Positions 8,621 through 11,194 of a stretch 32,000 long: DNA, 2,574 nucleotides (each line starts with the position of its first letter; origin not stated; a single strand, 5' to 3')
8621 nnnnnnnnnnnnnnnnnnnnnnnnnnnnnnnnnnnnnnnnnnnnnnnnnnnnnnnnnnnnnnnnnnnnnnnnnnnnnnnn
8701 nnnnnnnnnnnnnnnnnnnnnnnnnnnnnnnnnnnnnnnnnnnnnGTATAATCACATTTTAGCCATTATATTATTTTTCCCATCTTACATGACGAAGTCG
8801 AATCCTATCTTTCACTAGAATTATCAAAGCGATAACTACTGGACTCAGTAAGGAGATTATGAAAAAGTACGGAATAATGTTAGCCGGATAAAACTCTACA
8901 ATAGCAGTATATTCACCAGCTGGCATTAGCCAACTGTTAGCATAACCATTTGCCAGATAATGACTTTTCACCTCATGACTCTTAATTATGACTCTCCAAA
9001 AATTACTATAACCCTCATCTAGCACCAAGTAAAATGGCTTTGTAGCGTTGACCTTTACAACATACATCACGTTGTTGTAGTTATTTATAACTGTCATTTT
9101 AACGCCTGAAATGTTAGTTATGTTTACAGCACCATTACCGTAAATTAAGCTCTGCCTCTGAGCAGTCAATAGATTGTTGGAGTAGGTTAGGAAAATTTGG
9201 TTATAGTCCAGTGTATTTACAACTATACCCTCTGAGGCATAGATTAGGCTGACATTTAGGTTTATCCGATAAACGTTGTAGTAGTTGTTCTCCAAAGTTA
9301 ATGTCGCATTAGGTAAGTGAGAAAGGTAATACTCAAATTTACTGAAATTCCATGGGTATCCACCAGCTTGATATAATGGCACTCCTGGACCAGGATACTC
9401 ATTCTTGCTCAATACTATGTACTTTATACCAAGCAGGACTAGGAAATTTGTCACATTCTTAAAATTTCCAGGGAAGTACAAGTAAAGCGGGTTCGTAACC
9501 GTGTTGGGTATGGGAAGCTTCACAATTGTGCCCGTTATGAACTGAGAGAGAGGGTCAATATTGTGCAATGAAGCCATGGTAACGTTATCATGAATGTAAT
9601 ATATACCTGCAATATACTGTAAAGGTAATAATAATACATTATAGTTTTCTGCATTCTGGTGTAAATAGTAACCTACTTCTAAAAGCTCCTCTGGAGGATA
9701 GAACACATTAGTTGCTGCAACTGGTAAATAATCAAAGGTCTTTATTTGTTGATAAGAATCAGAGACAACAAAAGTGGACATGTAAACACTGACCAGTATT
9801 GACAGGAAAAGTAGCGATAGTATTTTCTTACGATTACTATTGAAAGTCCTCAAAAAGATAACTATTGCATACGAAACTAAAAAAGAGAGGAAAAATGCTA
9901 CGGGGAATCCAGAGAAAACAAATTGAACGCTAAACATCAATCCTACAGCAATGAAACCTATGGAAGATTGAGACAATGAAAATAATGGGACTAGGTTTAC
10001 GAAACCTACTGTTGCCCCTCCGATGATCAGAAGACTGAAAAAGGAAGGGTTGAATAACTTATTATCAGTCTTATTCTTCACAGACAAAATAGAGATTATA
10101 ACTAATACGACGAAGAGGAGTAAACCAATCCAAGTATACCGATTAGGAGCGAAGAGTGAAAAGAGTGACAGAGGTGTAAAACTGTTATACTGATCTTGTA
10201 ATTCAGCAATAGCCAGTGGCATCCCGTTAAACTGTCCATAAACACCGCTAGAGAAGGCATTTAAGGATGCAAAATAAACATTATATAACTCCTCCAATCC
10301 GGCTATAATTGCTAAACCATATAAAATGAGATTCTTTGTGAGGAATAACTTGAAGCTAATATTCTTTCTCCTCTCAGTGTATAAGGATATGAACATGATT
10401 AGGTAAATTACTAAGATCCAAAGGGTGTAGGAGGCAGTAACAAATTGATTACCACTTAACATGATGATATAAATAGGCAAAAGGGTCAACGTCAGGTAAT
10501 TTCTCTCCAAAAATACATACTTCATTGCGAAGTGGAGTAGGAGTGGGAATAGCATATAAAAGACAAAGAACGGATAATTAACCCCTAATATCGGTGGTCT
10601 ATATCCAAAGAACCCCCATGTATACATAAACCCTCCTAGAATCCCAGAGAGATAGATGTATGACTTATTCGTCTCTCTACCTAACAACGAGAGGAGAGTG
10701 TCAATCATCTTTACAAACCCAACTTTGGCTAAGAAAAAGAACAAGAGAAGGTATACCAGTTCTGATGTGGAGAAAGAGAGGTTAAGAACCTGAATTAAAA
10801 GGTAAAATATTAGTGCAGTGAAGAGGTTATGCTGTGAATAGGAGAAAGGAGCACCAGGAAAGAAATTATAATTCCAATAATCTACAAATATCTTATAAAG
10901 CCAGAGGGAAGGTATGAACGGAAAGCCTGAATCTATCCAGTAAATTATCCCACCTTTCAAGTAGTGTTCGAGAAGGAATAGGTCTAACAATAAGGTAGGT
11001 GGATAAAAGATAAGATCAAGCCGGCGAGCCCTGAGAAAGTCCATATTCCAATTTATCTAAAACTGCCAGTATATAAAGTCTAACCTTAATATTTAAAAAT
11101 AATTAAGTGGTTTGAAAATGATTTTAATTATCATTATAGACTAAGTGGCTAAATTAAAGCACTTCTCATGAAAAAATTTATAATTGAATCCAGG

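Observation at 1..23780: Large glycan locus with no visible flippase, polymerase or exporter, organised around four GT-C-like giant membrane proteins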

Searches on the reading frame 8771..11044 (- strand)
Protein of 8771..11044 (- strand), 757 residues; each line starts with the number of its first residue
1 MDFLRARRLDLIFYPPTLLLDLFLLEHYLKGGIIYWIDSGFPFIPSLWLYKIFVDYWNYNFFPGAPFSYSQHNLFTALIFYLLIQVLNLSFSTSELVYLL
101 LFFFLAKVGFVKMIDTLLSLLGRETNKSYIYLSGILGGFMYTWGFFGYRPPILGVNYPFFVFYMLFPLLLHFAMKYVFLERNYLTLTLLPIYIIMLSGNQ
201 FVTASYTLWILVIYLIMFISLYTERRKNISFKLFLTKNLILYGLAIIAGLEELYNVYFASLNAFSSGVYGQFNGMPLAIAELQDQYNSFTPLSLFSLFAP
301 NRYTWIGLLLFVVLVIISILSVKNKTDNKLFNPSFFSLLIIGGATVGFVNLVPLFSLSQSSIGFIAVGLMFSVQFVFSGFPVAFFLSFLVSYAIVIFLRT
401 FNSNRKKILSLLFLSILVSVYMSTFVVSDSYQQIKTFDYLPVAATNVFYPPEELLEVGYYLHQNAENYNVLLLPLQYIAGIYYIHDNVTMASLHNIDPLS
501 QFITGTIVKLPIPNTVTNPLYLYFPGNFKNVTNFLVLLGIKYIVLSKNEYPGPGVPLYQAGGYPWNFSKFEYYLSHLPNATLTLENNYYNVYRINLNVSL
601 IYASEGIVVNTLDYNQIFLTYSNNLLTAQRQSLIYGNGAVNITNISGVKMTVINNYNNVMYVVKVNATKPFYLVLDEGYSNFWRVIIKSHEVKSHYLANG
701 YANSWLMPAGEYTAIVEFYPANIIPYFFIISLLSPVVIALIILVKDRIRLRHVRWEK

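Call 4: search_protein_families(library=pfam, proteins=[window:8771-11044:-], max_evalue=0.1)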
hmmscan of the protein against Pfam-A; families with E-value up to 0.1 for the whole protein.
window:8771-11044:- (757 aa): 0 families

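Call 6: find_homologous_proteins(query=window:8771-11044:-)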
Query window:8771-11044:- (757 aa): 8 proteins with E <= 0.001 among 8000 candidates.
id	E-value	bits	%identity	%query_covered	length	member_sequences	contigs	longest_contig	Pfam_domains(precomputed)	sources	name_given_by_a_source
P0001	0.0e+0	1089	100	67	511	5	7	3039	-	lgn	-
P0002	1.1e-211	723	50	95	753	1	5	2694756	-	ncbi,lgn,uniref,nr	ncbi:hypothetical protein [Sulfurisphaera tokodaii]|uniref:YfhO family protein n=2 Tax=Sulfurisphaer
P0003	1.1e-210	720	48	98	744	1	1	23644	-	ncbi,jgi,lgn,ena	jgi:hypothetical protein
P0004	4.1e-210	718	49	95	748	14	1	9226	-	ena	-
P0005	3.6e-209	715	48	98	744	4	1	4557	-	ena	-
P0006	1.4e-207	710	47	98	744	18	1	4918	-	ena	-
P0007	3.9e-205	702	48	95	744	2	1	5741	-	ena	-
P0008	1.1e-199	684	48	95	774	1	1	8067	-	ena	-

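Call 7: search_solved_structures(query=window:8771-11044:-, max_evalue=10)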
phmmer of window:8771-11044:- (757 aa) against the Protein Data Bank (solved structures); distinct sequences matched with E-value up to 10: 0.

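Call 9: search_protein_families(library=ncbifam, proteins=[window:8771-11044:-], max_evalue=0.1)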
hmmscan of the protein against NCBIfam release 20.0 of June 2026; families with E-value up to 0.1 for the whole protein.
window:8771-11044:- (757 aa): 0 families

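Call 17: search_solved_structures(query=A1, max_evalue=10)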
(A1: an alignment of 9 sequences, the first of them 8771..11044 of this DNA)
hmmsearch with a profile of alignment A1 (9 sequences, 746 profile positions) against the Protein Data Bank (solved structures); distinct sequences matched with E-value up to 10: 0.

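Call 23: find_related_loci(query=A1, collection=genome_contigs, flank=10000)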
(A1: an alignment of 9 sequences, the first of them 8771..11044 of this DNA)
Query A1 (757 aa) in genome_contigs; peptide patterns used: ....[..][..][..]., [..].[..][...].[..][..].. (x = any residue, [..] = any of these).
27 stretches matched a pattern, but none encodes a relative of the query by tblastn (E <= 1e-3).

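Call 24: find_encoding_contigs(protein=P0002, flank=10000, max_places=3)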
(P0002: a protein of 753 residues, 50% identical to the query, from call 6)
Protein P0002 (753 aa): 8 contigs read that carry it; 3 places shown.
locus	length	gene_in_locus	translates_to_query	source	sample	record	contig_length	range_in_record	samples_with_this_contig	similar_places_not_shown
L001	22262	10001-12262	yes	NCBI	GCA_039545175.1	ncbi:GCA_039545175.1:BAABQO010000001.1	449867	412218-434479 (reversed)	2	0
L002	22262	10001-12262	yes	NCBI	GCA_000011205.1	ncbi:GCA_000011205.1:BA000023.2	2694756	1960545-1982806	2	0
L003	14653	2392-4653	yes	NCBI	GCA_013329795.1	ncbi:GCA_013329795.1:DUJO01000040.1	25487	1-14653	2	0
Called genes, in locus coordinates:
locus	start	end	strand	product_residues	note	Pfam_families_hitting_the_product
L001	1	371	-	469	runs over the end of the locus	PF01943:Polysacc_synt (weak)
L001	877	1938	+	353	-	PF04693:DDE_Tnp_2, PF01609:DDE_Tnp_1 (weak)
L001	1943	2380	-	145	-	-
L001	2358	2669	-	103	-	-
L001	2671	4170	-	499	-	PF02543:Carbam_trans_N, PF16861:Carbam_trans_C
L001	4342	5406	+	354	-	PF01609:DDE_Tnp_1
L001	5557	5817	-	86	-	PF02543:Carbam_trans_N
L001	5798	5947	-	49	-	-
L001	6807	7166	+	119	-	-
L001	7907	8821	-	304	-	PF00535:Glycos_transf_2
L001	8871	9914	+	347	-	PF00535:Glycos_transf_2, PF13641:Glyco_tranf_2_3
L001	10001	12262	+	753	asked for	-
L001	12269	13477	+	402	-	PF20706:GT4-conflict (weak), PF00534:Glycos_transf_1, PF13692:Glyco_trans_1_4, PF13524:Glyco_trans_1_2 (weak)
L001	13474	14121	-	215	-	PF02475:TRM5-TYW2_MTfase (weak), PF05050:Methyltransf_21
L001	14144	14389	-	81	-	-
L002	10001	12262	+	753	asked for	-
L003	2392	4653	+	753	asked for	-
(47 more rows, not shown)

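Call 34: predict_structure(alignment_id=A1)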
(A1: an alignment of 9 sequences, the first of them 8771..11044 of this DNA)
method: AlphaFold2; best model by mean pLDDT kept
length: 757 residues; sequences in the alignment: 9
mean_pLDDT: 49.2   pTM: 0.50
mean pLDDT of the five models: 49.2, 48.3, 41.4, 41.0, 38.8
residues with pLDDT >= 90: 0; 70-90: 135; 50-70: 180; < 50: 442
segments of 3 or more residues with pLDDT < 50: 1-7, 30-48, 50-73, 149-155, 184-205, 255-328, 341-378, 403-410, 419-452, 467-470, 474-530, 537-539, 548-567, 599-648, 654-660, 669-672, 674-683, 689-711, 720-735, 754-757
pLDDT, mean of each block of 10 residues (from residue 1): 44 70 63 36 44 41 32 57 74 74 86 86 76 82 62 50 78 77 49 42 50 72 71 73 58 47 34 28 31 30 35 46 46 53 38 35 43 43 74 72 49 51 40 26 27 54 54 39 30 28 25 27 34 53 58 28 40 67 75 64 25 29 29 32 41 45 52 44 49 33 42 51 43 48 57 46
secondary structure, 60 per line:
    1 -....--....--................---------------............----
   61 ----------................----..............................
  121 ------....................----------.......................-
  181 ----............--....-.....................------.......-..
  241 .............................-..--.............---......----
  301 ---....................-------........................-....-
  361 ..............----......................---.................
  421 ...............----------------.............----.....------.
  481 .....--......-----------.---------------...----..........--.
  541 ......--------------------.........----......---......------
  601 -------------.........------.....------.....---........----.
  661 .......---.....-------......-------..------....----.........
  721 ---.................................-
elements in order (helices of 4 or more, strands of 3 or more residues): H2-5 H8-11 H14-29 H45-56 H71-86 H91-120 H127-146 H157-179 H185-196 H199-202 H204-224 H231-237 H239-269 H277-287 H291-296 H304-323 H331-354 H356-359 H361-374 H379-400 H404-435 H452-464 E469-473 E480-485 E488-493 H528-537 E540-546 H567-575 E580-585 E589-594 H614-622 E629-633 E640-644 E648-655 E660-667 E671-675 E683-688 E704-707 E712-720 H724-756

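Call 50: search_protein_representatives(alignment_id=A1)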
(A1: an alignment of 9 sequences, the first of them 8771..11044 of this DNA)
Query: 9 sequences, 746 profile positions. Proteins with E-value up to 0.001 (for the whole library): 726; up to 1e-10: 91; up to 1e-30: 22. The best 150 are listed.
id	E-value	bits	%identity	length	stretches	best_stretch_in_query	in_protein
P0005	0.0e+00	1326.3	-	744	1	1-746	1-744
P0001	1.3e-205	701.6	-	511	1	3-505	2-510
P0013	1.0e-134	467.2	-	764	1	9-743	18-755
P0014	2.9e-98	346.6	-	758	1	10-735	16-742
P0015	3.0e-96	340.0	-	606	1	162-739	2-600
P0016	5.3e-95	335.9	-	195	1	552-745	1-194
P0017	2.3e-80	287.5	-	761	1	15-732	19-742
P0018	1.7e-75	271.4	-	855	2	391-738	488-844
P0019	2.7e-73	264.1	-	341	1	442-739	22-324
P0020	4.1e-72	260.2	-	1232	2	17-639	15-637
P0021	2.8e-63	231.0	-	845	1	20-740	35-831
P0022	7.0e-59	216.4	-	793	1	18-739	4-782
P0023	9.4e-58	212.7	-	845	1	4-738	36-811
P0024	2.7e-54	201.3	-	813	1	14-738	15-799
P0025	1.2e-53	199.2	-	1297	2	19-681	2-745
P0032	4.5e-42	160.9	-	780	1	14-733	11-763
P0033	1.1e-28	116.6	-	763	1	20-741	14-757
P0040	1.4e-16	76.6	-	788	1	15-734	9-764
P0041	2.3e-16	75.9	-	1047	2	649-743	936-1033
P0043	1.7e-15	73.0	-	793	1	3-745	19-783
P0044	2.1e-15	72.7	-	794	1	17-743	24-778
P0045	2.3e-15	72.5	-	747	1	17-734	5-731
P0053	4.8e-14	68.2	-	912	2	648-737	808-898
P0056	1.6e-13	66.5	-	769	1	19-735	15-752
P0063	7.0e-13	64.4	-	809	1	37-742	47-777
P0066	1.1e-12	63.7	-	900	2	652-742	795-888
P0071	4.5e-12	61.7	-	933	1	648-739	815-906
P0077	6.9e-12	61.1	-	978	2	623-739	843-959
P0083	1.9e-11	59.6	-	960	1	647-739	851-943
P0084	2.1e-11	59.4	-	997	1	649-740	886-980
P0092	5.1e-11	58.2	-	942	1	642-743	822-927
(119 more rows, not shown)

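Call 51: search_protein_families(library=pfam, proteins=[P0013, P0017, P0021, P0024, P0032, P0033, P0040, P0043, P0045, P0056], max_evalue=0.01)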
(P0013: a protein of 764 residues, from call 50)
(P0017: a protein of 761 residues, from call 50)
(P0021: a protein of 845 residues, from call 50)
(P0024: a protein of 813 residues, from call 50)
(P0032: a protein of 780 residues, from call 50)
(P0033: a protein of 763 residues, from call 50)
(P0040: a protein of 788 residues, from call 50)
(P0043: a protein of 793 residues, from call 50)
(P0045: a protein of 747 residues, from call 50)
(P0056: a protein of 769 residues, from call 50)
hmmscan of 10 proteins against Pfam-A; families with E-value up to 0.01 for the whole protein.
P0013 (764 aa): 0 families

P0017 (761 aa): 0 families

P0021 (845 aa): 0 families

P0024 (813 aa): 0 families

P0032 (780 aa): 2 families
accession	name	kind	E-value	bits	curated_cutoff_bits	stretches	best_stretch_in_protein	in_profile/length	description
PF11847.13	GT-C_AftD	-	6e-06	24.9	26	1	41-249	24-219/661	Alpha-(1->3)-arabinofuranosyltransferase, N-terminal GT-C domain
PF20176.3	DUF6541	-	0.00048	19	29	1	105-253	196-344/646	Family of unknown function (DUF6541)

P0033 (763 aa): 0 families

P0040 (788 aa): 0 families

P0043 (793 aa): 0 families

P0045 (747 aa): 2 families
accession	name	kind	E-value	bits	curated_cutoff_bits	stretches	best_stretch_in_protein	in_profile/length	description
PF11847.13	GT-C_AftD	-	1.2e-14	53.6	26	1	76-515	70-479/661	Alpha-(1->3)-arabinofuranosyltransferase, N-terminal GT-C domain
PF10131.15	PTPS_related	-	0.00017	20.6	26.4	1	77-232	22-169/621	6-pyruvoyl-tetrahydropterin synthase related domain; membrane protein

P0056 (769 aa): 0 families

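Call 52: search_protein_families(library=pfam, proteins=[P0041, P0053, P0066, P0071, P0077, P0083, P0084, P0092, P0044, P0063], max_evalue=0.01)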
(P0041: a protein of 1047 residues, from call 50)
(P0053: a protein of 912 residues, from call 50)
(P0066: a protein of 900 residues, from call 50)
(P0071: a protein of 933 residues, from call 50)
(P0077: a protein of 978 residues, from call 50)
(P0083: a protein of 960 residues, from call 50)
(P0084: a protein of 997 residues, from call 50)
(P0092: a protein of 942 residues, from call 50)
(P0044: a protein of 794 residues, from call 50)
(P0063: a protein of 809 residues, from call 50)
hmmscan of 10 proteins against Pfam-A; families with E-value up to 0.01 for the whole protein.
P0041 (1047 aa): 1 family
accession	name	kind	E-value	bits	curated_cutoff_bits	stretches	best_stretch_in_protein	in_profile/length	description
PF11847.13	GT-C_AftD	-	0.00011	20.8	26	0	392-606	340-541/661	Alpha-(1->3)-arabinofuranosyltransferase, N-terminal GT-C domain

P0053 (912 aa): 1 family
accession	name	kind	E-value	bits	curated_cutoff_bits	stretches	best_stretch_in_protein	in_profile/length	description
PF11847.13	GT-C_AftD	-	3.6e-09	35.5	26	1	380-600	351-566/661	Alpha-(1->3)-arabinofuranosyltransferase, N-terminal GT-C domain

P0066 (900 aa): 0 families

P0071 (933 aa): 0 families

P0077 (978 aa): 4 families
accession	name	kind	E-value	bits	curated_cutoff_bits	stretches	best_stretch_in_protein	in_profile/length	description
PF13385.13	Laminin_G_3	-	7.3e-31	107.8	27.6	1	582-735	2-151/151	Concanavalin A-like lectin/glucanases superfamily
PF20176.3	DUF6541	-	4.2e-09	35.7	29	1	83-434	162-495/646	Family of unknown function (DUF6541)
PF11847.13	GT-C_AftD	-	0.0011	17.4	26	1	58-254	25-216/661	Alpha-(1->3)-arabinofuranosyltransferase, N-terminal GT-C domain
PF02973.23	Sialidase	-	0.0026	17.7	26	1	612-736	58-183/189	Sialidase, N-terminal domain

P0083 (960 aa): 1 family
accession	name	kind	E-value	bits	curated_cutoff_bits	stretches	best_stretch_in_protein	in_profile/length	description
PF11847.13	GT-C_AftD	-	5.9e-09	34.9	26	1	119-524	102-463/661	Alpha-(1->3)-arabinofuranosyltransferase, N-terminal GT-C domain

P0084 (997 aa): 1 family
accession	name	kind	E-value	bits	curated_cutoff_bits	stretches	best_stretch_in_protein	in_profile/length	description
PF11847.13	GT-C_AftD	-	4.1e-05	22.2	26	1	145-511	99-435/661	Alpha-(1->3)-arabinofuranosyltransferase, N-terminal GT-C domain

P0092 (942 aa): 1 family
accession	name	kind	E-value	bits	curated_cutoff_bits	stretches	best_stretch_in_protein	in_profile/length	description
PF11847.13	GT-C_AftD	-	5.7e-14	51.4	26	1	50-596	22-540/661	Alpha-(1->3)-arabinofuranosyltransferase, N-terminal GT-C domain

P0044 (794 aa): 0 families

P0063 (809 aa): 2 families
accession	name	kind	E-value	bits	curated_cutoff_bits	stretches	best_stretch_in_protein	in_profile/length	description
PF11847.13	GT-C_AftD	-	8.8e-07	27.7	26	1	50-500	20-443/661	Alpha-(1->3)-arabinofuranosyltransferase, N-terminal GT-C domain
PF20176.3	DUF6541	-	0.00029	19.7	29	1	117-263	196-347/646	Family of unknown function (DUF6541)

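Call 54: search_solved_structures(query=A3, max_evalue=10, show_alignments=2)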
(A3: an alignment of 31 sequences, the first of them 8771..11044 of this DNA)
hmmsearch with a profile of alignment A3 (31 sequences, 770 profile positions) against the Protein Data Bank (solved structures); distinct sequences matched with E-value up to 10: 8.
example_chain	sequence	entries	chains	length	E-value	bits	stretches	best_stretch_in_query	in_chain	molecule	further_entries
6w98_A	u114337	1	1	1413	3.1e-12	48.7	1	36-485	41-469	F5/8 type C domain-containing protein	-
6wbx_A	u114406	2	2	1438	3.2e-12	48.7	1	36-485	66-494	DUF3367 domain-containing protein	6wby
8hju_Y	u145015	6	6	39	0.46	11.8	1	144-177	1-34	SUBUNIT Y | reaction center small polypeptide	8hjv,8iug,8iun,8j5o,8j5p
9lli_O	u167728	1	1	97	0.64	11.3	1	378-433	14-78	De novo designed GPCR exoframe modulator targeting TM1/2/4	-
9lle_O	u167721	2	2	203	0.8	11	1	375-433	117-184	De novo designed GPCR exoframe modulator targeting TM1/2/4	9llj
9c3c_n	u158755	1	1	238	0.89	10.8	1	161-266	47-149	Sarcospan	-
9llg_M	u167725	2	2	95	2.3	9.5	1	90-148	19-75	De novo designed negative allosteric GPCR exoframe modulator targeting TM5/6/7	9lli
7o3v_F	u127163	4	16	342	8.4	7.6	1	308-437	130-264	TrwI protein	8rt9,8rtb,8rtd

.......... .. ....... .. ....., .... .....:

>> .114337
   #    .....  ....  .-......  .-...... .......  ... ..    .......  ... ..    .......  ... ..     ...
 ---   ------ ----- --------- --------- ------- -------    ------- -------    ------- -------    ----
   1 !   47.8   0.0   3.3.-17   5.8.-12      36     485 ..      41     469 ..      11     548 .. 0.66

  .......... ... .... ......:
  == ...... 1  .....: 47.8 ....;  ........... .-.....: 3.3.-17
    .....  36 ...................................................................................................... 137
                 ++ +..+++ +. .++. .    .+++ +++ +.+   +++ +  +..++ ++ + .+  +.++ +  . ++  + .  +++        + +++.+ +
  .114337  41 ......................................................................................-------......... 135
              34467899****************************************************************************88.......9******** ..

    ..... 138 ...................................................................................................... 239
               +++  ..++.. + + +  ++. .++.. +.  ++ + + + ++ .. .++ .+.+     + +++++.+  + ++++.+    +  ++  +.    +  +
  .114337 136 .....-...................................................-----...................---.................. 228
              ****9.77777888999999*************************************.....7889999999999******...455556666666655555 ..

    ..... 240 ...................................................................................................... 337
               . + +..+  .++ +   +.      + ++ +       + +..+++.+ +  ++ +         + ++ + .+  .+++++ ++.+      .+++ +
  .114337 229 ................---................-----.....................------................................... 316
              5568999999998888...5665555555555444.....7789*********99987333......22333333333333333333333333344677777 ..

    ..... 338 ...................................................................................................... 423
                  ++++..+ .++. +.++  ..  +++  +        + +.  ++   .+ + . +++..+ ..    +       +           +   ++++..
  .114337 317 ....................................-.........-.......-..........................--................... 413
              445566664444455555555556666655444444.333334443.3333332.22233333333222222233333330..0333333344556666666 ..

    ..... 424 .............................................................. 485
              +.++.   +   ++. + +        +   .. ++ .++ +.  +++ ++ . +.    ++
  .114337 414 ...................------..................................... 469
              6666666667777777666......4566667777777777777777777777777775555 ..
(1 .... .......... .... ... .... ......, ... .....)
